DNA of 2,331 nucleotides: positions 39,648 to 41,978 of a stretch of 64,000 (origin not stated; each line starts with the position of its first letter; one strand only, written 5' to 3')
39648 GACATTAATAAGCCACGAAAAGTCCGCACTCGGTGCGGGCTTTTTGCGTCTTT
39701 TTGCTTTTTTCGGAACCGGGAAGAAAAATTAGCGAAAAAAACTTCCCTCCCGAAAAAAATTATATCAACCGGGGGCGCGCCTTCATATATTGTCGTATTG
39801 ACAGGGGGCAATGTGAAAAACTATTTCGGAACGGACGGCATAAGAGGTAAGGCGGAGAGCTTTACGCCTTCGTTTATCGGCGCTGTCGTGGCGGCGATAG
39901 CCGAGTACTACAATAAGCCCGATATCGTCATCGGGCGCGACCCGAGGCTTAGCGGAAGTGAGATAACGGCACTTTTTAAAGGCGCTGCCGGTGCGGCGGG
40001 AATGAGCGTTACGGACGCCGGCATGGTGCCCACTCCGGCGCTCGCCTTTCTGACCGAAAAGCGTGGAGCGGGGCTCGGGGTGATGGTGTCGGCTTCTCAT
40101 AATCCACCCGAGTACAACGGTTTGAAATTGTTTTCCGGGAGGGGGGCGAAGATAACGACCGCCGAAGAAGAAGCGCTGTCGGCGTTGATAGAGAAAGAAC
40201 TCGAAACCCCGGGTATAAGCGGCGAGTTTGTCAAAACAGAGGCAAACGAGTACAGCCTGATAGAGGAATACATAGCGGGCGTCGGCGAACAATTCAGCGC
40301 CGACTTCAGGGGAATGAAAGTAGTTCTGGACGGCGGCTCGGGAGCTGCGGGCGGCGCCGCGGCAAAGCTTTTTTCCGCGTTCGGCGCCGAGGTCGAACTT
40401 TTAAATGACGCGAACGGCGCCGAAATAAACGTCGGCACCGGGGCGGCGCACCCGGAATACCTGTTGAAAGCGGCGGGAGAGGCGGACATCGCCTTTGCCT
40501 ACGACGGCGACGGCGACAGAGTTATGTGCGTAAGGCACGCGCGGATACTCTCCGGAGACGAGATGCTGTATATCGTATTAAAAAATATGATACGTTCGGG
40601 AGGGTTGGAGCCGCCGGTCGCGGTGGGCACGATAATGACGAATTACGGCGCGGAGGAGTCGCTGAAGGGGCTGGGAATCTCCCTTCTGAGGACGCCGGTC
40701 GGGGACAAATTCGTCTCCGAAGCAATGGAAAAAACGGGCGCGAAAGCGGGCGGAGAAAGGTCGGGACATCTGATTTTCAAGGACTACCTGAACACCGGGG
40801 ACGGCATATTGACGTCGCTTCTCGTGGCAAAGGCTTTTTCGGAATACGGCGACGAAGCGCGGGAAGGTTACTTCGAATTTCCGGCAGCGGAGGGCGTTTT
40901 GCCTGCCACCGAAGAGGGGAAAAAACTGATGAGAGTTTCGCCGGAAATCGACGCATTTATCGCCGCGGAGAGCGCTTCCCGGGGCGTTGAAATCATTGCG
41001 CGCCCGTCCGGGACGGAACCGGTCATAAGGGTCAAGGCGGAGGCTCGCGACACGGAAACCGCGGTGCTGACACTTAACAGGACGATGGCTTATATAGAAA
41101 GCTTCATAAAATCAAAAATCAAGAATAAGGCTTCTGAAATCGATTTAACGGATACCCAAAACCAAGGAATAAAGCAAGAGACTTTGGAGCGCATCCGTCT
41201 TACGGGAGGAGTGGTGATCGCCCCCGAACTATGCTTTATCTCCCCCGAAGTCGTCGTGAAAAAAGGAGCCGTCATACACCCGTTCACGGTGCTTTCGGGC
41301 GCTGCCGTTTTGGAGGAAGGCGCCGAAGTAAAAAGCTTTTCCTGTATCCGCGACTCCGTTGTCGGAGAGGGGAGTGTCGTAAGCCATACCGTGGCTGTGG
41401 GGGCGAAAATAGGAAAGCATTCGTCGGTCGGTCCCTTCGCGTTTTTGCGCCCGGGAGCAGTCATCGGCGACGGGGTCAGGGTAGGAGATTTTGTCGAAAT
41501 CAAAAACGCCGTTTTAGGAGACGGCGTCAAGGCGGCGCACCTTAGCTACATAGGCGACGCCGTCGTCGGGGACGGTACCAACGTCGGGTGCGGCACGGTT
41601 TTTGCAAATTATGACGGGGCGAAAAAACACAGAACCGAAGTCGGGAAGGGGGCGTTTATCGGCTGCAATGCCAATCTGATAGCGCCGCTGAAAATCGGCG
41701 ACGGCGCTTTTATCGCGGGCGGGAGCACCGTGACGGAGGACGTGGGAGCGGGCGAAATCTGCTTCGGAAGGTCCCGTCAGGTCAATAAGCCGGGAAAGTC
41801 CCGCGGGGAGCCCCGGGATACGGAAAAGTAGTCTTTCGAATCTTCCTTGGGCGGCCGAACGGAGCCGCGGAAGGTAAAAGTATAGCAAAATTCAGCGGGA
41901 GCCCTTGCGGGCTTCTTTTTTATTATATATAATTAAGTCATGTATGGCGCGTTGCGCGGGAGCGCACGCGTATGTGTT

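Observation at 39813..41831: GlmM mutase fused to only the acetyltransferase half of GlmU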

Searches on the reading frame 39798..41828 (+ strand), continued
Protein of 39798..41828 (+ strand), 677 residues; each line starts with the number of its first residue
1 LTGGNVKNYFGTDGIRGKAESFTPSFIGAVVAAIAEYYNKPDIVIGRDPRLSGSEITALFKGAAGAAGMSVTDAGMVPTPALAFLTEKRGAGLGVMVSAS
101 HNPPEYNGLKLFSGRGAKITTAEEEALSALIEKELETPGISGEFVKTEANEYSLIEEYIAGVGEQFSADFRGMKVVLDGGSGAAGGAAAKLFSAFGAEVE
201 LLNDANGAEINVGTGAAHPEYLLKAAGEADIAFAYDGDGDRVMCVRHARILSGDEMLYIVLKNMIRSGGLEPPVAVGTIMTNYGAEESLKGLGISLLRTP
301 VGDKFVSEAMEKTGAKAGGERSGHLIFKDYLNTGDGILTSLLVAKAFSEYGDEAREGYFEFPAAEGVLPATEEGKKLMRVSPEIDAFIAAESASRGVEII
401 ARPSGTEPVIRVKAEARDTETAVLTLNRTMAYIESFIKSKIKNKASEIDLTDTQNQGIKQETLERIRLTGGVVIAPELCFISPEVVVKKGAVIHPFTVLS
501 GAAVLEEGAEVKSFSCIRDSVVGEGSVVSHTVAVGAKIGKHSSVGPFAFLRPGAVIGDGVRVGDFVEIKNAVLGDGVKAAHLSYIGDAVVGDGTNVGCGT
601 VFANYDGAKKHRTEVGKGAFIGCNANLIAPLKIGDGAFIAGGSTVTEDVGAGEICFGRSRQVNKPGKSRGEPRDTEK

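Call 59: fold_search(model_id=the predicted structure, library=pdb)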
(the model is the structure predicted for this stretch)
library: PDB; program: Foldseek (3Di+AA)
matches with E <= 10: 1376; with E <= 0.001: 125
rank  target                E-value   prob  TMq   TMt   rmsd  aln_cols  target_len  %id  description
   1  6gyz_A                1.3e-37  1.00  0.57  0.84   4.0       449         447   31  Crystal structure of GlmM from Staphylococcus aureus (released 2019-01-23)
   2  3pdk_B                9.5e-37  1.00  0.55  0.81   4.2       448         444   33  crystal structure of phosphoglucosamine mutase from B. anthracis (released 2011-08-24)
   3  7ojr                  9.9e-37  1.00  0.56  0.83   4.2       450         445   34  Bacillus subtilis phosphoglucomutase GlmM (phosphate bound) (released 2021-10-27)
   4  6gyz_B                5.3e-36  1.00  0.57  0.85   3.9       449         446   30  Crystal structure of GlmM from Staphylococcus aureus (released 2019-01-23)
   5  3pdk_A                1.0e-35  1.00  0.59  0.87   3.0       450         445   33  crystal structure of phosphoglucosamine mutase from B. anthracis (released 2011-08-24)
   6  3i3w_B                2.6e-31  1.00  0.56  0.85   3.9       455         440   32  Structure of a phosphoglucosamine mutase from Francisella tularensis (released 2010-01-19)
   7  3i3w_A                1.5e-30  1.00  0.57  0.85   4.0       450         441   32  Structure of a phosphoglucosamine mutase from Francisella tularensis (released 2010-01-19)
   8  7olh_B                1.9e-30  1.00  0.49  0.88   2.8       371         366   35  Bacillus subtilis Complex structure 1 of diadenylate cyclase CdaA cytoplasmic domain (CdaACD) and the phosphoglucomuta (released 2021-10-27)
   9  7ojs_A                2.5e-30  1.00  0.49  0.87   3.5       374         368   35  Complex structure 2 of the Bacillus subtilis CdaA c-di-AMP cyclase domain (CdaACD) and the phosphoglucomutase GlmM sho (released 2021-10-27)
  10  7olh_F                5.0e-30  1.00  0.49  0.88   2.8       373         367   35  Bacillus subtilis Complex structure 1 of diadenylate cyclase CdaA cytoplasmic domain (CdaACD) and the phosphoglucomuta (released 2021-10-27)
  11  7olh_D                6.1e-30  1.00  0.49  0.88   2.8       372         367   36  Bacillus subtilis Complex structure 1 of diadenylate cyclase CdaA cytoplasmic domain (CdaACD) and the phosphoglucomuta (released 2021-10-27)
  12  9du5_A                3.2e-29  1.00  0.56  0.82   3.5       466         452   26  Cryo-EM structure of phosphoglucomutase from Thermococcus kodakarensis (released 2025-04-16)
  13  9du5_C                4.8e-29  1.00  0.56  0.82   3.5       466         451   26  Cryo-EM structure of phosphoglucomutase from Thermococcus kodakarensis (released 2025-04-16)
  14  1wqa_A                4.8e-28  1.00  0.56  0.81   3.7       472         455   26  Crystal Structure of Pyrococcus horikoshii phosphomannomutase/phosphoglucomutase complexed with Mg2+ (released 2005-10-04)
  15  2f7l_A                5.5e-26  1.00  0.55  0.80   4.3       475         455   21  Crystal structure of Sulfolobus tokodaii phosphomannomutase/phosphoglucomutase (released 2006-12-05)
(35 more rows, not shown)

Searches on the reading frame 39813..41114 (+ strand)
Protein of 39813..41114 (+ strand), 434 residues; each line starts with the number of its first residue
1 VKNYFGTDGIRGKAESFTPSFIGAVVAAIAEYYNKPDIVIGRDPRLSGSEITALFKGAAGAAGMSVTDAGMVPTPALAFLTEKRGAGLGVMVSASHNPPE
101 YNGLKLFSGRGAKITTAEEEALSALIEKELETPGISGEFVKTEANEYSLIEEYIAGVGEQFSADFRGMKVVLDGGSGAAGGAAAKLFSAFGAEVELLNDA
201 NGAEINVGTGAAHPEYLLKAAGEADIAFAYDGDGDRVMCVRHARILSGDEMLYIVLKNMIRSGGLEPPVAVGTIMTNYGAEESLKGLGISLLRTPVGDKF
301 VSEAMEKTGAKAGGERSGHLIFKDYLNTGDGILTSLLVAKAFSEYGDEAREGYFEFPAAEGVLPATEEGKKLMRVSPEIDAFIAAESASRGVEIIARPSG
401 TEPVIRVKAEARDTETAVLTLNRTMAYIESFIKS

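Call 19: search_solved_structures(query=window:39813-41114:+, show_alignments=2, max_evalue=1e-20)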
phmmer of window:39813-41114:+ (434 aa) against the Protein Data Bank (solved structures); distinct sequences matched with E-value up to 1e-20: 24.
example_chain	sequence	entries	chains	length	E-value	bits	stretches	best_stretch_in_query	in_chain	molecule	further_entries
3pdk_A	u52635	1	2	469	2e-71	244.3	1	2-425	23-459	Phosphoglucosamine mutase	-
7ojr_A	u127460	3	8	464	2.3e-71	244.1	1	2-429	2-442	Phosphoglucosamine mutase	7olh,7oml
9g69_A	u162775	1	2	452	7e-67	229.3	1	2-416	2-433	Phosphoglucosamine mutase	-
6gyz_A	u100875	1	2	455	2e-66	227.8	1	2-417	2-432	Phosphoglucosamine mutase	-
7ojs_C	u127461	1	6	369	1.5e-63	218.3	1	2-345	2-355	Phosphoglucosamine mutase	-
3i3w_A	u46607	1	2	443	9.5e-58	199.2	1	1-417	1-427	Phosphoglucosamine mutase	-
1wqa_A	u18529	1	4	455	2.3e-38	135.3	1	3-429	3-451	phospho-sugar mutase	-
9du5_A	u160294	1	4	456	3.8e-38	134.6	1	3-427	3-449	Phosphoglucomutase/phosphomannomutase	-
4mrq_A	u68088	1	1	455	3.1e-34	121.8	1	17-358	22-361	Phosphomannomutase/phosphoglucomutase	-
2fkf_A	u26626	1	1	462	3.3e-34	121.7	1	17-358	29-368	Phosphomannomutase/phosphoglucomutase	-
1k35_A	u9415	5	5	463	3.3e-34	121.7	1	17-358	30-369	Phosphomannomutase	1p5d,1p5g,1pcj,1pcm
2h4l_X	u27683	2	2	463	3.3e-34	121.7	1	17-358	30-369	Phosphomannomutase/phosphoglucomutase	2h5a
1k2y_X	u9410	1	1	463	8.6e-34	120.3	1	17-358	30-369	phosphomannomutase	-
3bkq_X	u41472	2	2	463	1e-33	120.1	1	17-344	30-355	Phosphomannomutase/phosphoglucomutase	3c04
3uw2_A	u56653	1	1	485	1.1e-33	119.9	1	30-347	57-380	Phosphoglucomutase/phosphomannomutase family protein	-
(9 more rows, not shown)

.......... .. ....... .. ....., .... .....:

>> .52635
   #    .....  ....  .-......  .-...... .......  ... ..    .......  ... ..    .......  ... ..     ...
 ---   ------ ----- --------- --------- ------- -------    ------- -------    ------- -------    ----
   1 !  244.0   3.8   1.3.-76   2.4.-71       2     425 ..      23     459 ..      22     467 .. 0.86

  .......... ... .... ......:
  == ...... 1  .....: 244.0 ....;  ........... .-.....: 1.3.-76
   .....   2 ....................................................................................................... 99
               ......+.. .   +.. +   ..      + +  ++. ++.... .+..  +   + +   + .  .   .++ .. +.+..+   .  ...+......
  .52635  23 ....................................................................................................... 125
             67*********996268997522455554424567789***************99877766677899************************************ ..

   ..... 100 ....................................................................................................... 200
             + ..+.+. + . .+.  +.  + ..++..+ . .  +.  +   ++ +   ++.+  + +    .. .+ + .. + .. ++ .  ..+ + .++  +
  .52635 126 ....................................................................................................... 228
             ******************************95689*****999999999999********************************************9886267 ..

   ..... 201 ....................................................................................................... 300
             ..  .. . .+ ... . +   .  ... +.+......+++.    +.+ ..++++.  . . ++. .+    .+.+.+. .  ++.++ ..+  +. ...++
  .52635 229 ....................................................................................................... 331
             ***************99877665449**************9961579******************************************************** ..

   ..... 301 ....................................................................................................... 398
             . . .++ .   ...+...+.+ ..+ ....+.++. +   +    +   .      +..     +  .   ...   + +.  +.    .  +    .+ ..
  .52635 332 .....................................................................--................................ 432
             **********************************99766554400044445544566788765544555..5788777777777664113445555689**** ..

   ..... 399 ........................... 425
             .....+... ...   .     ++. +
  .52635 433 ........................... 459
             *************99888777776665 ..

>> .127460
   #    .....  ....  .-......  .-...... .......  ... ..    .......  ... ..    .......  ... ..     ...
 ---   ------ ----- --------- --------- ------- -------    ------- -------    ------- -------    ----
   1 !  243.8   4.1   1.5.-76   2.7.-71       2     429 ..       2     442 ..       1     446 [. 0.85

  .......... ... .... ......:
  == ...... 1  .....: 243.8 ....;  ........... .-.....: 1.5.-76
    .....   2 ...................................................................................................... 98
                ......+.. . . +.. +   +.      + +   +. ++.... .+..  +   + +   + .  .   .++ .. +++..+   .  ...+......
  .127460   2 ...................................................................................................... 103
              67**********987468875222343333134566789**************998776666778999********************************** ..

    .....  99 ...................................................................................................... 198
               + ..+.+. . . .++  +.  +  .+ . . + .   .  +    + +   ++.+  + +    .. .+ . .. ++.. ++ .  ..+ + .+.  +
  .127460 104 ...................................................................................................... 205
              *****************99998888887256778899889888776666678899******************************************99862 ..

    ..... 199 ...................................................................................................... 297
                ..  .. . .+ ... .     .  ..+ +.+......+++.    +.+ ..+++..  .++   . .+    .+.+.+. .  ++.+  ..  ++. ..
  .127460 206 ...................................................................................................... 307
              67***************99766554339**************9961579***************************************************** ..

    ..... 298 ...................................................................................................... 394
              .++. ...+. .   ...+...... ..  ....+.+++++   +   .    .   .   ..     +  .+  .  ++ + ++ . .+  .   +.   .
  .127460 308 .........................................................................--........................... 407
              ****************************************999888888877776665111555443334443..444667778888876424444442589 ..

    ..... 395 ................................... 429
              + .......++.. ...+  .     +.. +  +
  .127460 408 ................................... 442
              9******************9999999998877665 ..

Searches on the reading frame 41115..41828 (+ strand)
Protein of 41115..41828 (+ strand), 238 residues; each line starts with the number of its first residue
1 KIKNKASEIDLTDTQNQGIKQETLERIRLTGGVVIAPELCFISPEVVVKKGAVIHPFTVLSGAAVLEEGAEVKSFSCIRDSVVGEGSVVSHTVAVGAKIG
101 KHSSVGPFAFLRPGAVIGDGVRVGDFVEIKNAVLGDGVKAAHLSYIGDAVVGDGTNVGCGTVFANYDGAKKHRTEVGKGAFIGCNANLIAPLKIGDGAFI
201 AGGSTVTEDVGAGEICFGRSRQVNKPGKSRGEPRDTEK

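Call 18: search_solved_structures(query=window:41115-41828:+, show_alignments=3, max_evalue=1e-10)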
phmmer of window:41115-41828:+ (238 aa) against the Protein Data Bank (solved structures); distinct sequences matched with E-value up to 1e-10: 20.
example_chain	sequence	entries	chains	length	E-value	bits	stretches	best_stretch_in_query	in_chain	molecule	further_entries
9dqf_A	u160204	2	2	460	6.8e-56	192.9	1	20-227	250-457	Bifunctional protein GlmU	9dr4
9mh4_A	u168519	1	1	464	1.2e-44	156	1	22-230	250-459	Bifunctional protein GlmU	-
3fww_A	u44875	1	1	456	3.6e-44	154.5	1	20-230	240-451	Bifunctional protein glmU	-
4fce_A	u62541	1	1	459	3.7e-44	154.5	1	20-230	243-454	Bifunctional protein GlmU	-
7k47_A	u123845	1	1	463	4.3e-43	151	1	34-227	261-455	Bifunctional protein GlmU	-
5vmk_A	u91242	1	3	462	7.7e-43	150.2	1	46-230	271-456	Bifunctional protein GlmU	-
8cu9_A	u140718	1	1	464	2e-42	148.8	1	25-230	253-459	Bifunctional UDP-N-acetylglucosamine diphosphorylase/glucosamine-1-phosphate N-acetyltrans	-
4aa7_A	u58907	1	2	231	5.5e-42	147.4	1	22-230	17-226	BIFUNCTIONAL PROTEIN GLMU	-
3twd_A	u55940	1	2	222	9.8e-42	146.6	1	22-229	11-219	Bifunctional protein glmU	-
4aaw_A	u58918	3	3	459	2.1e-41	145.5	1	28-227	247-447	BIFUNCTIONAL PROTEIN GLMU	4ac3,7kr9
1hm0_A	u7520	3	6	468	2.1e-41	145.5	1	28-227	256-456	N-ACETYLGLUCOSAMINE 1-PHOSPHATE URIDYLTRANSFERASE | UDP-N-ACETYLGLUCOSAMINE-1-PHOSPHATE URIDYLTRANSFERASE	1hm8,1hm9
1hv9_A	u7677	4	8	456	2.6e-41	145.2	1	22-230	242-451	UDP-N-ACETYLGLUCOSAMINE PYROPHOSPHORYLASE | Bifunctional protein glmU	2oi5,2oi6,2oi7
1g95_A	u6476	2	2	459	8.7e-41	143.5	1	28-227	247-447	N-ACETYLGLUCOSAMINE-1-PHOSPHATE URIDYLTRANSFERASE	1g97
3spt_A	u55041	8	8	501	2.2e-40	142.1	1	23-223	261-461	Bifunctional protein glmU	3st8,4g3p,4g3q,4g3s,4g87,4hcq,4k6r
3foq_A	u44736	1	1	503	2.3e-40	142.1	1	23-223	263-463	Bifunctional protein glmU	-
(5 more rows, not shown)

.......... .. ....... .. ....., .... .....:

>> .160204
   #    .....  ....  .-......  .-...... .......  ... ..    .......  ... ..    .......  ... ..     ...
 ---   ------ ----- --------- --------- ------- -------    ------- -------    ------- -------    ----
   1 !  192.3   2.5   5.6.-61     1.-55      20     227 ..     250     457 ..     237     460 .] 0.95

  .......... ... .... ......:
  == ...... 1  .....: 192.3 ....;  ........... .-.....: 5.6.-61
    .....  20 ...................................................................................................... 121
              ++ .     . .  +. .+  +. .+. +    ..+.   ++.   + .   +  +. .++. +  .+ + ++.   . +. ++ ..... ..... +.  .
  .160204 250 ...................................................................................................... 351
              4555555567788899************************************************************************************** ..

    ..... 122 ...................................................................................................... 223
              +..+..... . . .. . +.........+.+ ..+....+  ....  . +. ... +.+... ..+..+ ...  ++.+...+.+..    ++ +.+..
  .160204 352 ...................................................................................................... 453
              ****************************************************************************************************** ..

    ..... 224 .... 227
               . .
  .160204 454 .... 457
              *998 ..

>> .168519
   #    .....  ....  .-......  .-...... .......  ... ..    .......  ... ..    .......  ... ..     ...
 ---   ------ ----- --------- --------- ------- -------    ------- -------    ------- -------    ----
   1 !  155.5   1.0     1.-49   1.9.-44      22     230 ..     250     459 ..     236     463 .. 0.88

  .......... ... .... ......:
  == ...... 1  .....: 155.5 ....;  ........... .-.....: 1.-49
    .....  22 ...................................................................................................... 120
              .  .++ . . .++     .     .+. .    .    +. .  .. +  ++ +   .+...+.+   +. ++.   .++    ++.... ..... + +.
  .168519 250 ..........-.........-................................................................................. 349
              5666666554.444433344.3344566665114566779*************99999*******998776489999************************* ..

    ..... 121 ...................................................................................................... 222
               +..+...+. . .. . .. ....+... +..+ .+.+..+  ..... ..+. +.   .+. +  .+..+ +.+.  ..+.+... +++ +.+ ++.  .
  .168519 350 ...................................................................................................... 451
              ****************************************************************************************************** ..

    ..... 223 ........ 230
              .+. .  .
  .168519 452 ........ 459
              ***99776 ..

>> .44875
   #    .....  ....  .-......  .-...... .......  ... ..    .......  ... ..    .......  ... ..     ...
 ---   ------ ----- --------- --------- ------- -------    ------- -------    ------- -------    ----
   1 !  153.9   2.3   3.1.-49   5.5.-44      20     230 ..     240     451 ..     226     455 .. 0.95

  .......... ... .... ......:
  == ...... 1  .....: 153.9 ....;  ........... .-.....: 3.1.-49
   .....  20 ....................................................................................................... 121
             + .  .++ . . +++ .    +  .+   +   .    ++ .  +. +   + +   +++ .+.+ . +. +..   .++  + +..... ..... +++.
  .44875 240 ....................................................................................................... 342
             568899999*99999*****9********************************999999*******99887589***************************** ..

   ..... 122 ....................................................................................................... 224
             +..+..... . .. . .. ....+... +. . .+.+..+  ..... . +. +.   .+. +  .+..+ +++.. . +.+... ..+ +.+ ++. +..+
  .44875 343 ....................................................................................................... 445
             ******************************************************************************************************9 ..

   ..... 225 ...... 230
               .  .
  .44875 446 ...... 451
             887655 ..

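Call 28: search_protein_representatives(protein=window:41115-41828:+)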
Query: 238 residues. Proteins with E-value up to 0.001 (for the whole library): 10319; up to 1e-10: 5489; up to 1e-30: 2363. The best 150 are listed.
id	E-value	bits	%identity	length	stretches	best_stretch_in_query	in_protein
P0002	2.8e-94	331.6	68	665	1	5-229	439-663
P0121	1.4e-65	237.8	53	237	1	5-226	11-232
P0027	2.5e-63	230.3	51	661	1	15-222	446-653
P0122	2.9e-62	226.9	74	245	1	92-229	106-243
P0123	3.0e-61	223.5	52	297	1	22-229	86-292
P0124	7.9e-61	222.2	54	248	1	17-225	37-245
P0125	5.5e-60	219.4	47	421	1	20-226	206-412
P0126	6.5e-59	215.9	51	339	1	19-227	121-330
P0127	2.7e-58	213.9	50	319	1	20-228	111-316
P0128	5.5e-58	212.9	49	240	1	21-227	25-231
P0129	1.1e-57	211.9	50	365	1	28-226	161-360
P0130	1.1e-57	211.9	49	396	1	29-236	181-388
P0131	1.5e-57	211.4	47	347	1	22-227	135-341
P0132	1.8e-57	211.2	46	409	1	21-227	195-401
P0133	2.4e-57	210.8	48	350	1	19-229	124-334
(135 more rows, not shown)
